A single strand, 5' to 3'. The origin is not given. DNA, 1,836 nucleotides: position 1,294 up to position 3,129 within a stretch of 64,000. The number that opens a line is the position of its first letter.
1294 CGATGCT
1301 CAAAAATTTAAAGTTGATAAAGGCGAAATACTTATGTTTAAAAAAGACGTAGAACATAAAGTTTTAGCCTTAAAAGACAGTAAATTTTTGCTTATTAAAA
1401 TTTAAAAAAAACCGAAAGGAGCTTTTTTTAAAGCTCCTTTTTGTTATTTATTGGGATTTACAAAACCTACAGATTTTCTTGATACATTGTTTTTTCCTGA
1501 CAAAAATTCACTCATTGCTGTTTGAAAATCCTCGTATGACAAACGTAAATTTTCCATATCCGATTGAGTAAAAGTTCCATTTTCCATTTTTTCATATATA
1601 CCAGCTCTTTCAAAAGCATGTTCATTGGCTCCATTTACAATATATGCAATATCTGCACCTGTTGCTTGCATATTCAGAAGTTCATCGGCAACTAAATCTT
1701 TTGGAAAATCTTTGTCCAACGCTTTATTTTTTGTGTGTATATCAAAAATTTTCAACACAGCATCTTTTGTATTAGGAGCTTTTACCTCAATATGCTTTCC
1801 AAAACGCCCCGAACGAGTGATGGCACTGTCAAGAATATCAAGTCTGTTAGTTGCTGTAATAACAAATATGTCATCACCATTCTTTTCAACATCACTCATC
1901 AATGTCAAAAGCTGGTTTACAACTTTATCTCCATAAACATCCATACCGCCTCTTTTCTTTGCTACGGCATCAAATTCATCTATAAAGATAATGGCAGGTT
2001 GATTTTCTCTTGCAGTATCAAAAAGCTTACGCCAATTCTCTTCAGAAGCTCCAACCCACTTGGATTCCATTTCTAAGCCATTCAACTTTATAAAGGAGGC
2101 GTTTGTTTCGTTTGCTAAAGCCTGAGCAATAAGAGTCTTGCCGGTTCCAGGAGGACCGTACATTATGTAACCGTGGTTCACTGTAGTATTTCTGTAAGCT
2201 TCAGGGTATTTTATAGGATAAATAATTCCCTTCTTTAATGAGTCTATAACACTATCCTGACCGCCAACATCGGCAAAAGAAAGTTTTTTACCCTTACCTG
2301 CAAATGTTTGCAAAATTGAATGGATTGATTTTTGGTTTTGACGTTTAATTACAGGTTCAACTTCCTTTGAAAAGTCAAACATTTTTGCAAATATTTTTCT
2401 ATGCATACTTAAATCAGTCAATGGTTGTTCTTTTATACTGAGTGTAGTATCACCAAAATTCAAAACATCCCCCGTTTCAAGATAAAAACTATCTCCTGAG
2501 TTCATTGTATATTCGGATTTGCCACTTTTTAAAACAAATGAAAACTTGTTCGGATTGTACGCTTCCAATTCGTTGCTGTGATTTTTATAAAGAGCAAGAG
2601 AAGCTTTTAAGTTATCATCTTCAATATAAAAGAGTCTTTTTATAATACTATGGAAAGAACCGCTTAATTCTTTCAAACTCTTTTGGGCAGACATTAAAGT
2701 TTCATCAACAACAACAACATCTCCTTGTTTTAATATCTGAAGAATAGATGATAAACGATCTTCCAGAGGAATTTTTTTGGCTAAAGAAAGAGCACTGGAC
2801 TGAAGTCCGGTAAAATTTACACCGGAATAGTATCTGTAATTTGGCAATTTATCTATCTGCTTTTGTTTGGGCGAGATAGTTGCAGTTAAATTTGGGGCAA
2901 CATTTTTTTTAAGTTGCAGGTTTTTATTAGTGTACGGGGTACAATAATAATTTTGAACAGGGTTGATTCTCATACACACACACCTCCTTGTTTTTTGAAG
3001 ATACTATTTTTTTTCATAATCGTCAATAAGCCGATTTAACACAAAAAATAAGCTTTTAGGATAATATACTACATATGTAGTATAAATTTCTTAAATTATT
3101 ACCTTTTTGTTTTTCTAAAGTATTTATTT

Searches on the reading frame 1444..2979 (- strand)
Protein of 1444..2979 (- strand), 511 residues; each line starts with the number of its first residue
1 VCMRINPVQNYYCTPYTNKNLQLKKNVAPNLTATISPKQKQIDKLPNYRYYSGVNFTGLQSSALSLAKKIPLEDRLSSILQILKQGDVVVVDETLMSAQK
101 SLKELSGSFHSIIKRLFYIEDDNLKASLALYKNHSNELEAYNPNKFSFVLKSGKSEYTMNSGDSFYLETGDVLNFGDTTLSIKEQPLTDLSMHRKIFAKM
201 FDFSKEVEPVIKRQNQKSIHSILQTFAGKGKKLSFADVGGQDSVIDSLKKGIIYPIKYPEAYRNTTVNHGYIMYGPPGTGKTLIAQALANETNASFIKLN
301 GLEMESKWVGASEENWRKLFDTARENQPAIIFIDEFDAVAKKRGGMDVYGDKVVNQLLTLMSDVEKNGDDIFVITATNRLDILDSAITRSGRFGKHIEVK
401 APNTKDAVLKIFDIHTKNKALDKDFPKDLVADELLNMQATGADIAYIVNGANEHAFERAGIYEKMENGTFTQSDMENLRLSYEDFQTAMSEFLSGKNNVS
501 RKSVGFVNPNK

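Call 14: search_protein_families(library=pfam, proteins=[window:1444-2979:-], max_evalue=0.01)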
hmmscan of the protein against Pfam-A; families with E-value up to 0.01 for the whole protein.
window:1444-2979:- (511 aa): 16 families
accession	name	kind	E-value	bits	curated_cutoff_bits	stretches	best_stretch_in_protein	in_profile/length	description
PF00004.35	AAA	-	3.3e-42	144.5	21.2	1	272-400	2-130/131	ATPase family associated with various cellular activities (AAA)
PF20720.3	nSTAND3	-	4.7e-08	33.3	27.2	1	258-419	7-145/155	Novel STAND NTPase 3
PF05496.18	RuvB_N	-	8.3e-06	26.1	27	1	236-304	7-69/159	Holliday junction DNA helicase RuvB P-loop domain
PF07724.20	AAA_2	-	5.7e-05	23.7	27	1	272-365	7-103/166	AAA domain (Cdc48 subfamily)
PF00910.28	RNA_helicase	-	7.8e-05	23.6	21.5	1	272-348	2-71/105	RNA helicase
PF13401.12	AAA_22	-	8.6e-05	23.3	27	0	272-299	9-39/130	AAA domain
PF07728.20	AAA_5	-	0.00042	20.8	22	1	272-337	3-76/139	AAA domain (dynein-related subfamily)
PF13173.12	AAA_14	-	0.00055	20.4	27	1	271-351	5-75/129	AAA domain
PF01637.24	ATPase_2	-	0.00082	19.7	33.2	0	314-379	96-157/225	ATPase domain predominantly from Archaea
PF13604.12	AAA_30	-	0.0018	18.5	27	0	271-295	21-45/191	AAA domain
PF01078.27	Mg_chelatase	-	0.002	18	20.3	1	268-289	22-43/207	Magnesium chelatase, subunit ChlI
PF13191.12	AAA_16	-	0.0021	19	32.6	0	272-295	28-51/167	AAA ATPase domain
PF13671.12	AAA_33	-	0.003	18.3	27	0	272-301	3-32/143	AAA domain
PF13238.12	AAA_18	-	0.0033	18.3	29.4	1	275-338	5-65/128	AAA domain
PF12775.13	AAA_7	-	0.0046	16.9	25.8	0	268-340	33-113/181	P-loop containing dynein motor region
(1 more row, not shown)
